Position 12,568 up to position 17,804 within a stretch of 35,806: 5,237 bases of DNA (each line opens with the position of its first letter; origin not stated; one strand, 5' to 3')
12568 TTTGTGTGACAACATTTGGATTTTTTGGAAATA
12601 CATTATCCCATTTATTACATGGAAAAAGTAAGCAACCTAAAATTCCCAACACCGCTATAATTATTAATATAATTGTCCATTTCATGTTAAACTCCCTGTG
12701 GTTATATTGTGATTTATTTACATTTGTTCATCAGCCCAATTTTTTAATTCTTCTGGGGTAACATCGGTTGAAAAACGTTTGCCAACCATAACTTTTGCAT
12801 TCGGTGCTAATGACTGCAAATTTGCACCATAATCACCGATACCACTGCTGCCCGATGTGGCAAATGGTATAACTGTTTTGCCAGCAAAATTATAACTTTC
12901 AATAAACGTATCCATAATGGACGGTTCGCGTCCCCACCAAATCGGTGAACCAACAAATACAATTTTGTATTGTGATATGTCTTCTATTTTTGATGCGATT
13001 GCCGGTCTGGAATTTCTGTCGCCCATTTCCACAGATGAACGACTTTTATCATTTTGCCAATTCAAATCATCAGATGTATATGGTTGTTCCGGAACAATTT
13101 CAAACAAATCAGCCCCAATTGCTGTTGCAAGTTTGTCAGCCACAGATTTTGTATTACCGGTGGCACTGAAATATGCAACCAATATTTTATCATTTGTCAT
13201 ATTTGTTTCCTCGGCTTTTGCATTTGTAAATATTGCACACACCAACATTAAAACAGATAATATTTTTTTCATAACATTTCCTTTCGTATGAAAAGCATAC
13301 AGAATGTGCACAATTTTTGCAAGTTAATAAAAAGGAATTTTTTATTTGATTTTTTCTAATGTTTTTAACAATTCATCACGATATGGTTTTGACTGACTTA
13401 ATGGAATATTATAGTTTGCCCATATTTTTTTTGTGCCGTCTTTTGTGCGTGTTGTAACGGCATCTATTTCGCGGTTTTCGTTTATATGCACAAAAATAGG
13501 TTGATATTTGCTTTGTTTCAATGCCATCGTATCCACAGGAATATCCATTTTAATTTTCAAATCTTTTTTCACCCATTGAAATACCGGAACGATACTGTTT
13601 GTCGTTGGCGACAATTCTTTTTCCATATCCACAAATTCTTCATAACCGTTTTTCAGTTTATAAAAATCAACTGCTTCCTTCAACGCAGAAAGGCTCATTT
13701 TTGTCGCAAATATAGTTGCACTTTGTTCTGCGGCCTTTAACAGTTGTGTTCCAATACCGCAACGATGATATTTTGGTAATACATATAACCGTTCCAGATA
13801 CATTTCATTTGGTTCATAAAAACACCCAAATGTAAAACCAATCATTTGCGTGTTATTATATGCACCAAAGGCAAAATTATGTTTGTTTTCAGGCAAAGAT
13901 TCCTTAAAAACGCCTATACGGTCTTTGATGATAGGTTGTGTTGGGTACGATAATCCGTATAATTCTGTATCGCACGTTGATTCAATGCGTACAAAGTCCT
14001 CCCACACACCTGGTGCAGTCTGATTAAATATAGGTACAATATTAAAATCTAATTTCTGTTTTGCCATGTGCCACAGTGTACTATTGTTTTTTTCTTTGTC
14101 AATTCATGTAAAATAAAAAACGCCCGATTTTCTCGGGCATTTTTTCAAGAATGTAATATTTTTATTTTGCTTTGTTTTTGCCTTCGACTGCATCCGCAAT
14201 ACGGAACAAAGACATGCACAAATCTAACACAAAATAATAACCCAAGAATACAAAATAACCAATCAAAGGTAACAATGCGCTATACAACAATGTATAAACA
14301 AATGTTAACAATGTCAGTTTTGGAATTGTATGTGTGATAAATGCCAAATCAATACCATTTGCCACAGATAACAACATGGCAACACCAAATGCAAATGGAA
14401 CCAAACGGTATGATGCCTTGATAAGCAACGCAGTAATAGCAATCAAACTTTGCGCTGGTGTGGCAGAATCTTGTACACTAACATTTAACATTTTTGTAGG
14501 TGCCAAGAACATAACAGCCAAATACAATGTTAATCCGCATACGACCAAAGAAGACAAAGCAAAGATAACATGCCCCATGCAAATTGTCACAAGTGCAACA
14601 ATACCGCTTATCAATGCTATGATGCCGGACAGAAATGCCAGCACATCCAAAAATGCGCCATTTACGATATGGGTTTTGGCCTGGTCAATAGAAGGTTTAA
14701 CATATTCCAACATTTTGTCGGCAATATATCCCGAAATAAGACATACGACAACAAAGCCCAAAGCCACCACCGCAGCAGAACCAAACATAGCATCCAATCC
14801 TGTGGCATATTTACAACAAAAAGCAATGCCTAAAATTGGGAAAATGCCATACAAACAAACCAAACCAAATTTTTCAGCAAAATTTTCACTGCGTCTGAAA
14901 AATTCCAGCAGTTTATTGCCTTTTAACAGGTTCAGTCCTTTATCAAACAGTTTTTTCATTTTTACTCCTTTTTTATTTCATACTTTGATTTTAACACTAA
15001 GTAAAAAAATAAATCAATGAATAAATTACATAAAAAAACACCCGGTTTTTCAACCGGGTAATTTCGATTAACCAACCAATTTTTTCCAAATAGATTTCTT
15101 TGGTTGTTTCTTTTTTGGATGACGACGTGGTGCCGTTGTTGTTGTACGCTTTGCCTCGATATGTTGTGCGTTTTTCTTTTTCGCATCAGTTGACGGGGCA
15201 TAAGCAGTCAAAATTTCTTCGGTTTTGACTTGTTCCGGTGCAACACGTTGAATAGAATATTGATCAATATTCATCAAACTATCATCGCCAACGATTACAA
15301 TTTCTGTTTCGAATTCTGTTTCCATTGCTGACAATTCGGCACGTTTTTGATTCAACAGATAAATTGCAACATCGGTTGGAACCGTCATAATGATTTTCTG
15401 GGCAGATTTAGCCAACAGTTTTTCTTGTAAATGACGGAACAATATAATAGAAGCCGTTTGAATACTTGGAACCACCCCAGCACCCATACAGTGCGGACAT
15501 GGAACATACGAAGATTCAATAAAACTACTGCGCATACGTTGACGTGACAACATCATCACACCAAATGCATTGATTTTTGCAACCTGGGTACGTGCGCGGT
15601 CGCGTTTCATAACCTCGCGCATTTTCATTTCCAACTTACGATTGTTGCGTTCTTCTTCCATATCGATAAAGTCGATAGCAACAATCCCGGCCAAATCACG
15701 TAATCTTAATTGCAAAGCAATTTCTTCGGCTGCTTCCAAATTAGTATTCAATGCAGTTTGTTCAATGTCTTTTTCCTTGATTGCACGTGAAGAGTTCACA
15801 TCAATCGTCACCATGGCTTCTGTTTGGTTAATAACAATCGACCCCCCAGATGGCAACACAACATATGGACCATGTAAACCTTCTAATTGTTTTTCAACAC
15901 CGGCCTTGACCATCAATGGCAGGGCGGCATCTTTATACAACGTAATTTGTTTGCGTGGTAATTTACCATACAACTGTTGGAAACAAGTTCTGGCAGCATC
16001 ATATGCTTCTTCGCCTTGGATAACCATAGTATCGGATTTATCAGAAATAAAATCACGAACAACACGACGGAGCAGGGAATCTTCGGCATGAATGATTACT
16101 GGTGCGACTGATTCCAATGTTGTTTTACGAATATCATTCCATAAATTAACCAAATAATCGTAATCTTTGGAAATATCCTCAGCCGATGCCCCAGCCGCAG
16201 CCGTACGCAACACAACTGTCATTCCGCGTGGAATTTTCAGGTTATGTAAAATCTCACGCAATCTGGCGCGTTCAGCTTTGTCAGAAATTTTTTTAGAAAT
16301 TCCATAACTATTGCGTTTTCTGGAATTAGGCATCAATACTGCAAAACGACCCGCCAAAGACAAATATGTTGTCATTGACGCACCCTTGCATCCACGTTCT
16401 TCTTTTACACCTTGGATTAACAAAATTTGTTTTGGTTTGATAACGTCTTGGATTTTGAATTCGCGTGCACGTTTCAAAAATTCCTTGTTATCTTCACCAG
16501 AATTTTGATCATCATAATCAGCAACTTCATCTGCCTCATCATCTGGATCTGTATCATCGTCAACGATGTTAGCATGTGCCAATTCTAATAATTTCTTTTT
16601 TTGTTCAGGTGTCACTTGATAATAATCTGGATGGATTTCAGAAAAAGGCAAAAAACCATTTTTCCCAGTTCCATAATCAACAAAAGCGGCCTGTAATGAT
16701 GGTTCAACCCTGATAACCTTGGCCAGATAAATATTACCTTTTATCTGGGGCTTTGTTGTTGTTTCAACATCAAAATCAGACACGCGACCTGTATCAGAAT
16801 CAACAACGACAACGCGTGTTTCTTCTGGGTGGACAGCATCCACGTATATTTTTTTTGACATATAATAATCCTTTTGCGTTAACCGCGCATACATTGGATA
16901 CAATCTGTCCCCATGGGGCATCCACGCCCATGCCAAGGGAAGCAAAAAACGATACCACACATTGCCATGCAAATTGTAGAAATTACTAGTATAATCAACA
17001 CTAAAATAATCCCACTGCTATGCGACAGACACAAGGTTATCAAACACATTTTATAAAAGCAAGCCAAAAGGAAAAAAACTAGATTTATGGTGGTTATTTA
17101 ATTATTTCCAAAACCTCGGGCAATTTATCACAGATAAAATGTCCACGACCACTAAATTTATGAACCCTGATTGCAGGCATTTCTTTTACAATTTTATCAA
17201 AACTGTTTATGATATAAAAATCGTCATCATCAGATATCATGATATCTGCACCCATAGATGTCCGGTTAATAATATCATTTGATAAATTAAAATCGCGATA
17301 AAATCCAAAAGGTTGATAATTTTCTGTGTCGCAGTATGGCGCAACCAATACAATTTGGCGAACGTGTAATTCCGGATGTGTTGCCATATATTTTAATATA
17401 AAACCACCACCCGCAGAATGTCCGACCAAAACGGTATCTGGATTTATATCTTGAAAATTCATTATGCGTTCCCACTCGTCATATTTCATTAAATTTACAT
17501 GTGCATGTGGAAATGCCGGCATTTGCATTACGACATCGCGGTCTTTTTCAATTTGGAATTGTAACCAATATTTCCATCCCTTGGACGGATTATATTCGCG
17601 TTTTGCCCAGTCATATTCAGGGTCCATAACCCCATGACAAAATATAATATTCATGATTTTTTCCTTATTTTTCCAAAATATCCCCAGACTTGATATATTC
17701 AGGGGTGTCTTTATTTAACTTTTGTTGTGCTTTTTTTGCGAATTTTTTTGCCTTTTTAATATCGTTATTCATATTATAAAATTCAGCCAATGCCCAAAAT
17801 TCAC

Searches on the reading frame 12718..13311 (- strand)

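Call 79: search_protein_families(library=pfam, proteins=[window:12718-13311:-], max_evalue=0.001)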
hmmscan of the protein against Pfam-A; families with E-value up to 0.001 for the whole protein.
window:12718-13311:- (197 aa): 5 families
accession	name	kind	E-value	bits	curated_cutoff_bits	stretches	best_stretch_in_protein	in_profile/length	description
PF12682.12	Flavodoxin_4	-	3.2e-62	209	24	1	42-194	1-153/155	Flavodoxin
PF12724.12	Flavodoxin_5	-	6.9e-07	30.1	27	0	44-72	1-28/145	Flavodoxin domain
PF12641.12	Flavodoxin_3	-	0.00011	22.5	27.5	0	44-67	1-24/160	Flavodoxin domain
PF02525.22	Flavodoxin_2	-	0.00013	22.1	27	1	56-147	15-110/198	Flavodoxin-like fold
PF03358.20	FMN_red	-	0.00048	20.2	24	1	46-159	8-122/152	NADPH-dependent FMN reductase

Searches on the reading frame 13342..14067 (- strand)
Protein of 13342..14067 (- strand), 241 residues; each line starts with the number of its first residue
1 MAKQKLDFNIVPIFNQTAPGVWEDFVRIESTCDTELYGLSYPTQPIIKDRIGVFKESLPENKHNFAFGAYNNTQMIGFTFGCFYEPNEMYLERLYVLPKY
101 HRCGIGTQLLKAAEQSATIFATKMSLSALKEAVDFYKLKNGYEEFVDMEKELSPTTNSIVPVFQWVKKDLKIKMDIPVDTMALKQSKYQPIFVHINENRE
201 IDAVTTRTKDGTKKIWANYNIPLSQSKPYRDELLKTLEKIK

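Call 79: search_protein_families(library=pfam, proteins=[window:13342-14067:-], max_evalue=0.001)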
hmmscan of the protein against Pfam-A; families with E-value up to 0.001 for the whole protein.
window:13342-14067:- (241 aa): 3 families
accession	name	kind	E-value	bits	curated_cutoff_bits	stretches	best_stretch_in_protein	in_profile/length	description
PF13673.13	Acetyltransf_10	-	3.5e-12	46.8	23.6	1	54-146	22-111/128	Acetyltransferase (GNAT) domain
PF00583.31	Acetyltransf_1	-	2.8e-11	44.2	20.7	1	59-137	28-113/116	Acetyltransferase (GNAT) family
PF13508.13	Acetyltransf_7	-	5.9e-11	43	27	1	66-144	5-84/84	Acetyltransferase (GNAT) domain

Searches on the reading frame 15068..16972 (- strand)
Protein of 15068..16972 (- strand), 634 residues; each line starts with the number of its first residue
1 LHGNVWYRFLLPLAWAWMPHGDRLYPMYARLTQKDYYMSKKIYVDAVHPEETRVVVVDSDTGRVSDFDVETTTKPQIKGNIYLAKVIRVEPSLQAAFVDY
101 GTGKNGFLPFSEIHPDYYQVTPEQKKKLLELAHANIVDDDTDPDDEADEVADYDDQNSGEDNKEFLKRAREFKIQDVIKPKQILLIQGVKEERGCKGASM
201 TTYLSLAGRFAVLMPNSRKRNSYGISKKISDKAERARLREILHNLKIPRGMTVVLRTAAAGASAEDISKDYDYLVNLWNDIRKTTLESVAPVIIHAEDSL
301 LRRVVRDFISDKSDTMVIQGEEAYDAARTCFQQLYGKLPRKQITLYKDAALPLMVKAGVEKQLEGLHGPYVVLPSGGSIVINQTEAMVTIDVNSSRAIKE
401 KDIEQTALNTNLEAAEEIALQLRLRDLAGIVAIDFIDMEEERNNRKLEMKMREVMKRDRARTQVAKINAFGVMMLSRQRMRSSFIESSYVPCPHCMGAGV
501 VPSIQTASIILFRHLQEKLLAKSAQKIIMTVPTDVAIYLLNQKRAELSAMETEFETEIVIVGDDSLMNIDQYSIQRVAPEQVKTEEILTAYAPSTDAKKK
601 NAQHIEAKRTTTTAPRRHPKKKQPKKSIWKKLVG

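Call 79: search_protein_families(library=pfam, proteins=[window:15068-16972:-], max_evalue=0.001)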
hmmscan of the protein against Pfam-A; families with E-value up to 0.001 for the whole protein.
window:15068-16972:- (634 aa): 3 families
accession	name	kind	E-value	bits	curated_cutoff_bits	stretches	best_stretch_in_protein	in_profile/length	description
PF10150.14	RNase_E_G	-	3.3e-86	289.5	25.5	1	205-480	1-270/270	Ribonuclease E/G family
PF20833.2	RNase_E_G_Thio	-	6e-23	81.2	26.8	1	491-576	1-85/86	RNase E/G, Thioredoxin-like domain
PF00575.29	S1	-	3.1e-05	24.7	22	1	78-125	4-49/74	S1 RNA binding domain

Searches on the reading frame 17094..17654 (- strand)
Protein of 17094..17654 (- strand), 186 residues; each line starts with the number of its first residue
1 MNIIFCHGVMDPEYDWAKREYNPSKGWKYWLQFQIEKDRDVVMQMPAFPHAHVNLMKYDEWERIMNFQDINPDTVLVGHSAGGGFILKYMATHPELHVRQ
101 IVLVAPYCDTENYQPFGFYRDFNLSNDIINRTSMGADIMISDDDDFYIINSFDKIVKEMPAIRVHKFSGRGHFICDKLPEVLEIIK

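Call 79: search_protein_families(library=pfam, proteins=[window:17094-17654:-], max_evalue=0.001)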
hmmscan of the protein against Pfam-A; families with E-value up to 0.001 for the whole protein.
window:17094-17654:- (186 aa): 4 families
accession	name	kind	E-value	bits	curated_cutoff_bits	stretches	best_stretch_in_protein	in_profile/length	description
PF12146.15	Hydrolase_4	-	1.8e-06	27.8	27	1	71-114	75-117/239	Serine aminopeptidase, S33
PF06821.19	Ser_hydrolase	-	1.8e-05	25.2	22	1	57-174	38-155/172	Serine hydrolase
PF12697.13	Abhydrolase_6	-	1.9e-05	25.8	26.3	1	3-117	1-99/217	Alpha/beta hydrolase family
PF00561.26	Abhydrolase_1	-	3e-05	24.3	25.8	1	73-108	70-103/245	alpha/beta hydrolase fold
